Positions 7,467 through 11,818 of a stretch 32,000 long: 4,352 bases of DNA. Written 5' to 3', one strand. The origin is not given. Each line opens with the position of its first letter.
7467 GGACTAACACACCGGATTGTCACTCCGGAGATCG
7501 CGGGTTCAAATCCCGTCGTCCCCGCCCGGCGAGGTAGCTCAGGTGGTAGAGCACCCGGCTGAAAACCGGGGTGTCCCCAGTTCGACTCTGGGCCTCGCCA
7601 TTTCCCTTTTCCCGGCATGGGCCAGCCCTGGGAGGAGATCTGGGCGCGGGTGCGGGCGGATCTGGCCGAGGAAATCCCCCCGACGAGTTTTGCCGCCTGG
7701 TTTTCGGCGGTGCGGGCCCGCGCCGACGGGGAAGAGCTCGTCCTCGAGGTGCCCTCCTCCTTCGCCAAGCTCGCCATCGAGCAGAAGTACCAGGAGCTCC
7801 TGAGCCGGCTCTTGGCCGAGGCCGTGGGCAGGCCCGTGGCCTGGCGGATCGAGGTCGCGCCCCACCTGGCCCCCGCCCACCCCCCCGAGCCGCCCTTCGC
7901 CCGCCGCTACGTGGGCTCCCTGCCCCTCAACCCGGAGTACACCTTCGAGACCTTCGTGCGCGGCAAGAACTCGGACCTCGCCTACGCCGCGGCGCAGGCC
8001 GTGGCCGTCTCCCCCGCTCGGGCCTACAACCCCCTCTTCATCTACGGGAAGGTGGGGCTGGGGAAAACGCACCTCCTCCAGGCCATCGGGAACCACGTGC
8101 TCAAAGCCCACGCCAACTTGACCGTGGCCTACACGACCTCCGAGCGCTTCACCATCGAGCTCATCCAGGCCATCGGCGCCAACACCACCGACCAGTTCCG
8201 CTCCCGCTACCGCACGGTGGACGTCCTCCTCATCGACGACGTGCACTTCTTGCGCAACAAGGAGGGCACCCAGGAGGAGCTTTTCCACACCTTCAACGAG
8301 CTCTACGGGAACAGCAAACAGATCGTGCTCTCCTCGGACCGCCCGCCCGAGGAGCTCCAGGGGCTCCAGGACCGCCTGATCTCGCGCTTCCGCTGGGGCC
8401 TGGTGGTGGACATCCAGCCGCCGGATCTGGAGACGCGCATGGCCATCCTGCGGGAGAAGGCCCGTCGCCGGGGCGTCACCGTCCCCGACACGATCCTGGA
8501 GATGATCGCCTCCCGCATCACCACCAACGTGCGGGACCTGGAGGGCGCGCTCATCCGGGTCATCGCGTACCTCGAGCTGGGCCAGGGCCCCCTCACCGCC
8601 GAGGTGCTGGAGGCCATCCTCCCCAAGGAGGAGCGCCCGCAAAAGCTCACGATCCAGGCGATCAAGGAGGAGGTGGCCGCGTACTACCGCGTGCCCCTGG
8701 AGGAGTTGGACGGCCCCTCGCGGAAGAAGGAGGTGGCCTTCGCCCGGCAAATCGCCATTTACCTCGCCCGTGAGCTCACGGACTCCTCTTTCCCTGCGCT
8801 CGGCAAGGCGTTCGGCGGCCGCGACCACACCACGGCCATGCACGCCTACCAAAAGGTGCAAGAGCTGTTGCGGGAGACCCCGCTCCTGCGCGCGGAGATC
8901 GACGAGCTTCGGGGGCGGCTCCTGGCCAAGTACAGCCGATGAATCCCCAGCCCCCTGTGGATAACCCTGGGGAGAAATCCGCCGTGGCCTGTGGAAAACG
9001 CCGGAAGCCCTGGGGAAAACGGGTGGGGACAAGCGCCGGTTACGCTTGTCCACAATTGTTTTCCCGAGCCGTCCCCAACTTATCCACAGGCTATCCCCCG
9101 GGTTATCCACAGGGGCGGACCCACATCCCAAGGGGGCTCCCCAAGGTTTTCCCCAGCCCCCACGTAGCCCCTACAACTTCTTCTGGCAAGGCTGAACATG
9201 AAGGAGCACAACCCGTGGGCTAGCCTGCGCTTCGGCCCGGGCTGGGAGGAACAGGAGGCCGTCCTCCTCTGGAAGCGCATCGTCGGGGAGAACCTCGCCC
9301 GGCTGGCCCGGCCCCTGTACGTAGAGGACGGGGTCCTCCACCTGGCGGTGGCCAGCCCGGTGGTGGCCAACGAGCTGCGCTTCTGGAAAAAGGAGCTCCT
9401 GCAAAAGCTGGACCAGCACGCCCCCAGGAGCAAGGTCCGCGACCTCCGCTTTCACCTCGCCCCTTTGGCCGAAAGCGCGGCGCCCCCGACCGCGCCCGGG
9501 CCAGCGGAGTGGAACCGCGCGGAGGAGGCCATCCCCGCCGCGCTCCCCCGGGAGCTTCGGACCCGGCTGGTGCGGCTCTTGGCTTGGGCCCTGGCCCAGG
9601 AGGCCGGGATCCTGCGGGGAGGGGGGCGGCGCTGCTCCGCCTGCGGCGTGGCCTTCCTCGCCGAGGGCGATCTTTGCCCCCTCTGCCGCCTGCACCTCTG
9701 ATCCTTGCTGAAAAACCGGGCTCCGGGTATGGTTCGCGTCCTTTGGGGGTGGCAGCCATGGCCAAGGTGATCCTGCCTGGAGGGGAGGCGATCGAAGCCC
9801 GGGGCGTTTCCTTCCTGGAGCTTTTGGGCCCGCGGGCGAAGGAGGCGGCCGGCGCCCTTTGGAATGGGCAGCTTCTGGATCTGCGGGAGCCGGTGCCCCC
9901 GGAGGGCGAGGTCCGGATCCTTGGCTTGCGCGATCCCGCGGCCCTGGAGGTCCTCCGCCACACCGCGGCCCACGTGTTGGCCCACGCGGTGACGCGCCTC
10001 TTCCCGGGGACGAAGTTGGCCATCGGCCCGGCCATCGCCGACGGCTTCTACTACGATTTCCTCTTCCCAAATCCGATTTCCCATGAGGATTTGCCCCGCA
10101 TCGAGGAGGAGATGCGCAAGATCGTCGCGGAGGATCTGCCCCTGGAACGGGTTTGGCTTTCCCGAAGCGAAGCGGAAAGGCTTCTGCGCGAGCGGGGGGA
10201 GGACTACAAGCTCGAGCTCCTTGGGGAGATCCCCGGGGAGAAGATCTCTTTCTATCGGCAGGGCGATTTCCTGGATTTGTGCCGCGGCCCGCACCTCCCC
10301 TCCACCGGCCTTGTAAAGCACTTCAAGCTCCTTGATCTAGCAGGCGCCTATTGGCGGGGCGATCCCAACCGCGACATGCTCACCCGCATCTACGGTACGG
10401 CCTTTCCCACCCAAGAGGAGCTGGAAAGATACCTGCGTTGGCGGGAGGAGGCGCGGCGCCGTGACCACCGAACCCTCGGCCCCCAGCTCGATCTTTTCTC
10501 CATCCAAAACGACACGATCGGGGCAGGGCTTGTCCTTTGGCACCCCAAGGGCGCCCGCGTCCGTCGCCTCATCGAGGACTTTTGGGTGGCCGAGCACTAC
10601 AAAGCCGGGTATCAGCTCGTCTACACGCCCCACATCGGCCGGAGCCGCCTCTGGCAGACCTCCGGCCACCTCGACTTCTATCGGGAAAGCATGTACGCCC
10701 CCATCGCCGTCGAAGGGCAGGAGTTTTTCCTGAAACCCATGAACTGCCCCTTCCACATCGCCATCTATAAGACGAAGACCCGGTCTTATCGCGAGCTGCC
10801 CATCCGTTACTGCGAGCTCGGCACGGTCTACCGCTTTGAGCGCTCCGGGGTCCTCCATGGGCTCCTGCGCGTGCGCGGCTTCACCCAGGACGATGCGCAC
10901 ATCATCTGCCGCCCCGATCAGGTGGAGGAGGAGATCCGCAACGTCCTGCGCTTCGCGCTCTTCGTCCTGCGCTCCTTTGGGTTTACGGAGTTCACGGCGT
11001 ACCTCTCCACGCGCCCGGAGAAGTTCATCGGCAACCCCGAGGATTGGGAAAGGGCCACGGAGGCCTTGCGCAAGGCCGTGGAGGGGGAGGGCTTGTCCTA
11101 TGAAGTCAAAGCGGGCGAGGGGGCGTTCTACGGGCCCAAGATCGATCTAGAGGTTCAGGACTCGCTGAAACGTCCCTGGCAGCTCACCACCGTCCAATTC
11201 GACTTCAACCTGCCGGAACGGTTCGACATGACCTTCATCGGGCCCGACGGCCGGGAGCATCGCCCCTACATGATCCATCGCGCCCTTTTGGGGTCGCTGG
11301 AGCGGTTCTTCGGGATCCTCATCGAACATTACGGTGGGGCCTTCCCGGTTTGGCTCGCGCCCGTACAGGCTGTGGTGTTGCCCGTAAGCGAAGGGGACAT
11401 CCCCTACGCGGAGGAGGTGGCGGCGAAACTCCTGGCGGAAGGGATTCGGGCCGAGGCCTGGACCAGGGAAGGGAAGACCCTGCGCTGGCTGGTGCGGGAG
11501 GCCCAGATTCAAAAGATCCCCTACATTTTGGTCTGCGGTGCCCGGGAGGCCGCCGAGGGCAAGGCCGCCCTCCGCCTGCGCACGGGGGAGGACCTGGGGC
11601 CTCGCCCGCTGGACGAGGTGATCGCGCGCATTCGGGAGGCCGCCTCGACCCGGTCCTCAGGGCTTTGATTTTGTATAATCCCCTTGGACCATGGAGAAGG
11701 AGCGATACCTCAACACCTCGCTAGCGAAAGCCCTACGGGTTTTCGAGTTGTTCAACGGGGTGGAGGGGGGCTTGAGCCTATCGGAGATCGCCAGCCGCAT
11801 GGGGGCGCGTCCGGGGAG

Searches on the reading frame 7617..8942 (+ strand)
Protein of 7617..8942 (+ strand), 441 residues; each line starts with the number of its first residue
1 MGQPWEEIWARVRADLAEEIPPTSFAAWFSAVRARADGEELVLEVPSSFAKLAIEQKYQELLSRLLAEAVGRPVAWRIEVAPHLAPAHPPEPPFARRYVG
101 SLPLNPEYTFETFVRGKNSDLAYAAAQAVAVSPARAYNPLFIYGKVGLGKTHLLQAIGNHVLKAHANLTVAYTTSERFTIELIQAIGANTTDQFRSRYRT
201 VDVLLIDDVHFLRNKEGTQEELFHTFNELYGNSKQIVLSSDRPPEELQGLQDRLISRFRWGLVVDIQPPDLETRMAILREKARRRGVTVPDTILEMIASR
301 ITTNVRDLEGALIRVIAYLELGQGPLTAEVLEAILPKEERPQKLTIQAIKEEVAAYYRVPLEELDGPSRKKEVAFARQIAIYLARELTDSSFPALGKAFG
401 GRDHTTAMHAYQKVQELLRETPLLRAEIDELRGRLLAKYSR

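Call 71: search_protein_families(library=ncbifam, proteins=[L168:7904-9070:+], max_evalue=1e-10)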
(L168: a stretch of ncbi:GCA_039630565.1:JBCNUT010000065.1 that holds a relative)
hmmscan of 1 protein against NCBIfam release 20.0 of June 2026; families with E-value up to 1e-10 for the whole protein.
L168:7904-9070:+ (388 aa): 9 families
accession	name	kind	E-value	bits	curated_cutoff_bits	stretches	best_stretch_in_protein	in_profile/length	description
NF010624.0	PRK14017.1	equivalog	1e-162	541.6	311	1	7-388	2-382/382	galactonate dehydratase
NF040790.2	glucon_galact_dh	equivalog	4.1e-72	243.2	750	1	21-372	26-375/390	bifunctional D-gluconate/D-galactonate dehydratase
NF043051.1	ManoateDhtManD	equivalog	2.9e-71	240.4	550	2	20-153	17-150/403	D-mannonate dehydratase ManD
NF011654.0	PRK15072.1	subfamily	1.9e-70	237.8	430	2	11-153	6-150/404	D-galactonate dehydratase family protein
NF040866.1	AraD_Arch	equivalog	4.3e-43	147.7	650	1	24-363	38-366/372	arabinonate dehydratase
NF011968.0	PRK15440.1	equivalog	9.7e-30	103.7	393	1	22-293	61-321/395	L-rhamnonate dehydratase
NF047820.1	TalGalacDh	equivalog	1.2e-28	100.1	500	1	21-363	39-361/371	L-talarate/galactarate dehydratase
TIGR02534.1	mucon_cyclo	subfamily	1.4e-23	83.6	334.95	1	21-364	30-363/368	muconate/chloromuconate family cycloisomerase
NF043002.1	HProlDhtase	equivalog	1.3e-12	47.3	500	1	24-157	37-170/366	cis-3-hydroxy-L-proline dehydratase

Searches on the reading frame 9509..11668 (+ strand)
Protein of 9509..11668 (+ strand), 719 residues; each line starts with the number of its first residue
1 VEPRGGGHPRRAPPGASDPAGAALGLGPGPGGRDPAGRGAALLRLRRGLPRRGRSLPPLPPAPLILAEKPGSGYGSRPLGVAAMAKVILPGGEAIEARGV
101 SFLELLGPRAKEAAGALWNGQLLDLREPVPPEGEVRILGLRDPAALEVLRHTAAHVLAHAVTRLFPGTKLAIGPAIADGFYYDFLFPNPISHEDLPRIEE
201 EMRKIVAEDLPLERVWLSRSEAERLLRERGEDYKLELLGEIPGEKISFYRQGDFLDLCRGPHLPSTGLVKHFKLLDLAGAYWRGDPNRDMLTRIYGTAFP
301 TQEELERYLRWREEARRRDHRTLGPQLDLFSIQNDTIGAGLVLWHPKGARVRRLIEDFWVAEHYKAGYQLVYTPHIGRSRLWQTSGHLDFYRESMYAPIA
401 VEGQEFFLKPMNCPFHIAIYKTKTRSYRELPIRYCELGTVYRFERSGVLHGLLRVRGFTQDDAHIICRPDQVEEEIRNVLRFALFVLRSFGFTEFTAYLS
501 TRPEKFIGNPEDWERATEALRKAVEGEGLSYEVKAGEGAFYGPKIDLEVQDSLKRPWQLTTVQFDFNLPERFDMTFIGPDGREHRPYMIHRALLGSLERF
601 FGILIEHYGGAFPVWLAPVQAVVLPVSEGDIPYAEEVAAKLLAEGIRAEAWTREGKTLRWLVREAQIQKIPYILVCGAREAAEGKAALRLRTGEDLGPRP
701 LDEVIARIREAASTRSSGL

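Call 3: search_protein_families(library=pfam, proteins=[window:9509-11668:+])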
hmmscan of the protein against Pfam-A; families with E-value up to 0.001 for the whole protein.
window:9509-11668:+ (719 aa): 3 families
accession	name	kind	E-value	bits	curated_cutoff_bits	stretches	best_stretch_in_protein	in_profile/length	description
PF00587.30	tRNA-synt_2b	-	7.9e-45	153.5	29.3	1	403-608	8-179/179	tRNA synthetase class II core domain (G, H, P, S and T)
PF07973.19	tRNA_SAD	-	7.6e-16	58.3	24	1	246-295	1-44/44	Threonyl and Alanyl tRNA synthetase second additional domain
PF03129.25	HGTP_anticodon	-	2.7e-15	56.7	21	1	620-710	1-93/94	Anticodon binding domain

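Call 4: search_protein_families(library=ncbifam, proteins=[window:9509-11668:+])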
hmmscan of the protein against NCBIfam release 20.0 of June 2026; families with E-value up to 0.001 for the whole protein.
window:9509-11668:+ (719 aa): 15 families
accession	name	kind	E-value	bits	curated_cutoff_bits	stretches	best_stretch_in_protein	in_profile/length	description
TIGR00418.1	thrS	equivalog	1.6e-208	694.2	383.65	1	150-710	1-563/565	threonine--tRNA ligase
NF003068.0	PRK03991.1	equivalog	4.1e-53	180.7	484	1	339-712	217-592/613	threonine--tRNA ligase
NF006625.0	PRK09194.1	equivalog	6.1e-15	55.1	558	1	337-463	35-160/559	proline--tRNA ligase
NF008979.1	PRK12325.1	exception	6.2e-12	45.1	550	1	338-464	36-161/437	proline--tRNA ligase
TIGR00442.1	hisS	equivalog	1.3e-11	44.1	286.75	1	344-502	9-162/406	histidine--tRNA ligase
TIGR00408.1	proS_fam_I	equivalog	2.8e-10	39.7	437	1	340-482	29-176/475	proline--tRNA ligase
TIGR00409.1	proS_fam_II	equivalog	9.6e-09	34.6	306.7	1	337-464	35-161/568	proline--tRNA ligase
TIGR00414.1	serS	equivalog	2.3e-08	33.5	301.65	1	314-489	136-313/418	serine--tRNA ligase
NF011500.0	PRK14938.1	equivalog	3.5e-08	32.8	362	1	611-710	267-365/387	Ser-tRNA(Thr) hydrolase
NF003211.1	PRK04173.1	equivalog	2.6e-07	29.9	312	0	406-494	163-251/454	glycine--tRNA ligase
TIGR00389.1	glyS_dimeric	equivalog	1.6e-06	27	243.3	0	339-395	27-84/565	glycine--tRNA ligase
NF002436.0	PRK01584.1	equivalog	1.7e-06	26.8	529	1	139-274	445-575/595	alanine--tRNA ligase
TIGR00344.1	alaS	equivalog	1.4e-05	23.6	457.05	1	150-277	556-678/847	alanine--tRNA ligase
NF040865.1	a_tRNA_ed_AlaXM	equivalog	4.1e-05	23.4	300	1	151-274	98-216/234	alanyl-tRNA editing protein AlaXM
NF002120.0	PRK00960.1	equivalog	0.0005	18.7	611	0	406-482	311-387/518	serine--tRNA ligase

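Call 6: find_related_loci(query=window:9509-11668:+, collection=genome_contigs, flank=10000)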
Query window:9509-11668:+ (719 aa) in genome_contigs; peptide patterns used: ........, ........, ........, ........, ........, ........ (x = any residue, [..] = any of these).
599 stretches matched a pattern (row limit reached: there are more); 514 encode a relative of the query (tblastn E <= 1e-3); the best 80 are kept; 80 distinct loci.
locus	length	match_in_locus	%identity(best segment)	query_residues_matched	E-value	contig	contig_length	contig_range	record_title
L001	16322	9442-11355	88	82-719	0e+0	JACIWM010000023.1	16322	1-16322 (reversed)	MAG: Candidatus Bipolaricaulota bacterium isolate MAG-26 Bipolaricaulaceae_A3_bin16_Scaffold_23, whole genome shotgun se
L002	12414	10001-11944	86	73-719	0e+0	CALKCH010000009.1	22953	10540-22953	MAG: Candidatus Bipolaricaulota bacterium isolate S1_Bin_METABAT__65_1 genome assembly, contig: c_000001779050, whole ge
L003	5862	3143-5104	87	66-719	0e+0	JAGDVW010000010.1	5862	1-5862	MAG: Candidatus Acetothermia bacterium isolate KUB_Bin03 NODE_2568_length_5862_cov_54.577579, whole genome shotgun seque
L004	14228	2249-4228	83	58-719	0e+0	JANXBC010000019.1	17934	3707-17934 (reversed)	MAG: Candidatus Bipolaricaulota bacterium isolate SKYB21 NODE_19_length_17934_cov_4.856359, whole genome shotgun sequenc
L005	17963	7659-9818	83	1-719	0e+0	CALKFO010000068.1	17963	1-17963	MAG: Candidatus Bipolaricaulota bacterium isolate S1_Bin_MAXBIN__002_1 genome assembly, contig: c_000000779807, whole ge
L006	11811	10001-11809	91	66-667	0e+0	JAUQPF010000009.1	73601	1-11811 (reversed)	MAG: Candidatus Bipolaricaulota bacterium isolate GMQP.bins.31.201705 NODE_179_length_73601_cov_244.253, whole genome sh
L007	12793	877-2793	86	78-716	0e+0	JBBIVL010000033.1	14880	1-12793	MAG: Candidatus Bipolaricaulota bacterium isolate PGS172224_bin_76 NODE_1007_length_14880_cov_4.820169, whole genome sho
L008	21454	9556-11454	85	84-716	0e+0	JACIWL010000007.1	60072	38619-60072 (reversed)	MAG: Candidatus Bipolaricaulota bacterium isolate MAG-25 Bipolaricaulaceae_A3_bin15_Scaffold_7, whole genome shotgun seq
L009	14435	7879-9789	75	84-719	0e+0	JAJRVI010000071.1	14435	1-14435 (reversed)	MAG: Candidatus Neomarinimicrobiota bacterium isolate Dive96_bin10.340 k141_1946776, whole genome shotgun sequence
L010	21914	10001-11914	74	83-719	0e+0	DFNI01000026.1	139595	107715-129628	MAG TPA_asm: Acetothermia bacterium UBA3571 UBA3571_contig_296, whole genome shotgun sequence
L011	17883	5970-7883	74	83-719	0e+0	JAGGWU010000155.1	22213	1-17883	MAG: Candidatus Bipolaricaulota bacterium isolate AUK134 PB_MBMC_088_c_000000000183, whole genome shotgun sequence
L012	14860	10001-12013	69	43-719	0e+0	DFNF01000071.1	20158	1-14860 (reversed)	MAG TPA_asm: Acetothermia bacterium UBA3574 UBA3574_contig_491, whole genome shotgun sequence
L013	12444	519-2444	70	82-719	0e+0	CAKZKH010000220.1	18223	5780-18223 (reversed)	MAG TPA_asm: uncultured bacterium isolate SRR5214706_bin.48_CONCOCT_v1.1_MAG genome assembly, contig: ERZ1744544.1597, w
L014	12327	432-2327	58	88-716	0e+0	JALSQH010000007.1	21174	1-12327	MAG: bacterium isolate 356-284_metabat2_scaf2bin.127 356-284_scaffold_1065_c1, whole genome shotgun sequence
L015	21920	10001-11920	54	83-719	0e+0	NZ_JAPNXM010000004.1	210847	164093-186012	Deferribacter thermophilus strain BMA NODE_4_length_210847_cov_258.663510, whole genome shotgun sequence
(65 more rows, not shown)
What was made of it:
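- The contig of relative L006 breaks inside thrS (call 6).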

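Call 18: search_protein_families(library=pfam, proteins=[L007:3880-5046:+, L007:5126-6010:+, L007:6007-7047:+, L007:7011-7862:+, L007:7819-8562:+, L007:8575-9333:-, L005:9952-11019:+, L005:10980-12758:+, L005:12761-13660:+, L005:13996-15663:+])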
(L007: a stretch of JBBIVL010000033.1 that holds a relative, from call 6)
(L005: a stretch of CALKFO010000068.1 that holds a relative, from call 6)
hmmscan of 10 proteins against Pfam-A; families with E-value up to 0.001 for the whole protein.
L007:3880-5046:+ (388 aa): 3 families
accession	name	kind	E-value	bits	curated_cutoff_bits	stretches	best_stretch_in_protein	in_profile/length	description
PF13458.12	Peripla_BP_6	-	8.8e-54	183.9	31.7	1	33-359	1-328/343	Periplasmic binding protein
PF01094.35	ANF_receptor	-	3.5e-23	82.6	25.4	1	55-361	4-341/353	Receptor family ligand binding region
PF13433.12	Peripla_BP_5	-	3.7e-23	82.6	27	2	34-108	1-75/363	Periplasmic binding protein domain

L007:5126-6010:+ (294 aa): 1 family
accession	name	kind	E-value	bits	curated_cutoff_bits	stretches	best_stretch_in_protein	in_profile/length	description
PF02653.21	BPD_transp_2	-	1.1e-25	90.7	26.8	1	10-278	2-269/269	Branched-chain amino acid transport system / permease component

L007:6007-7047:+ (346 aa): 1 family
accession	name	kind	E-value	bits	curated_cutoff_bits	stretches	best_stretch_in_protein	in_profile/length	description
PF02653.21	BPD_transp_2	-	1.5e-45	155.9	26.8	1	44-309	2-269/269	Branched-chain amino acid transport system / permease component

L007:7011-7862:+ (283 aa): 3 families
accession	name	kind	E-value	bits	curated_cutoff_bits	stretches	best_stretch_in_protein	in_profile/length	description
PF00005.33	ABC_tran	-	4.5e-27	95.8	25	1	33-192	2-136/137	ABC transporter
PF12399.14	BCA_ABC_TP_C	-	1.3e-11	44.3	25.5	1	242-265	1-24/27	Branched-chain amino acid ATP-binding cassette transporter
PF13304.12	AAA_21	-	0.00096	19.7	27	0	161-195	234-271/304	AAA domain, putative AbiEii toxin, Type IV TA system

L007:7819-8562:+ (247 aa): 3 families
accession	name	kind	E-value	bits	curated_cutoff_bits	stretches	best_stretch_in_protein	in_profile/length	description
PF00005.33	ABC_tran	-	2.4e-26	93.4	25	1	27-172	2-136/137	ABC transporter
PF13304.12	AAA_21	-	4.3e-09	37.3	27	1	38-63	1-26/304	AAA domain, putative AbiEii toxin, Type IV TA system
PF02463.25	SMC_N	-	0.00082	19.3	40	0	35-156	23-148/220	RecF/RecN/SMC N terminal domain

L007:8575-9333:- (252 aa): 1 family
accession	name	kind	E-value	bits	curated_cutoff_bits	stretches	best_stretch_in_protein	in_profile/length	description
PF02633.19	Creatininase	-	5.9e-57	193.3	31.3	1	11-235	5-235/238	Creatinine amidohydrolase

L005:9952-11019:+ (355 aa): 2 families
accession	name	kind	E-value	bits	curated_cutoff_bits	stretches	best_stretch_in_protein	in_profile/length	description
PF00742.24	Homoserine_dh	-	6.1e-55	186.2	22.9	1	169-336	11-173/173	Homoserine dehydrogenase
PF03447.22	NAD_binding_3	-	8e-09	36.7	24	1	10-152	1-116/116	Homoserine dehydrogenase, NAD binding domain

L005:10980-12758:+ (592 aa): 2 families
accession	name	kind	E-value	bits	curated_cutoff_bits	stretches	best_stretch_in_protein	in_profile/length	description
PF01314.23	AFOR_C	-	1.4e-105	354.1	27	1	221-584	3-385/385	Aldehyde ferredoxin oxidoreductase, domains 2 & 3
PF02730.20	AFOR_N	-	3.2e-68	229.9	29.8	1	9-202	2-196/199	Aldehyde ferredoxin oxidoreductase, N-terminal domain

L005:12761-13660:+ (299 aa): 6 families
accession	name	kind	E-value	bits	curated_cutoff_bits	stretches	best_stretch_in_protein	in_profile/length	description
PF01795.25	Methyltransf_5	-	5.5e-104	348.4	27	1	9-292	2-307/309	MraW methylase family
PF13649.12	Methyltransf_25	-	4.8e-08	34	27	1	31-87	1-59/97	Methyltransferase domain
PF01728.25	FtsJ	-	2.5e-06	28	24.1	1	21-109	17-104/181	FtsJ-like methyltransferase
PF08242.18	Methyltransf_12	-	7.6e-06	27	30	0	36-75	5-46/98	Methyltransferase domain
PF08241.18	Methyltransf_11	-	9.1e-06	26.7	21.2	1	33-86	2-54/95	Methyltransferase domain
PF13847.12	Methyltransf_31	-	4.5e-05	23.6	27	0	27-100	3-77/145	Methyltransferase domain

L005:13996-15663:+ (555 aa): 2 families
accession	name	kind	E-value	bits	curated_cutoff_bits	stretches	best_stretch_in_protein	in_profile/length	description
PF00905.27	Transpeptidase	-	7.8e-64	216.2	22.1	1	241-533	1-297/299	Penicillin binding protein transpeptidase domain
PF03717.20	PBP_dimer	-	8e-16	59.4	24.4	1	52-200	3-177/180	Penicillin-binding Protein dimerisation domain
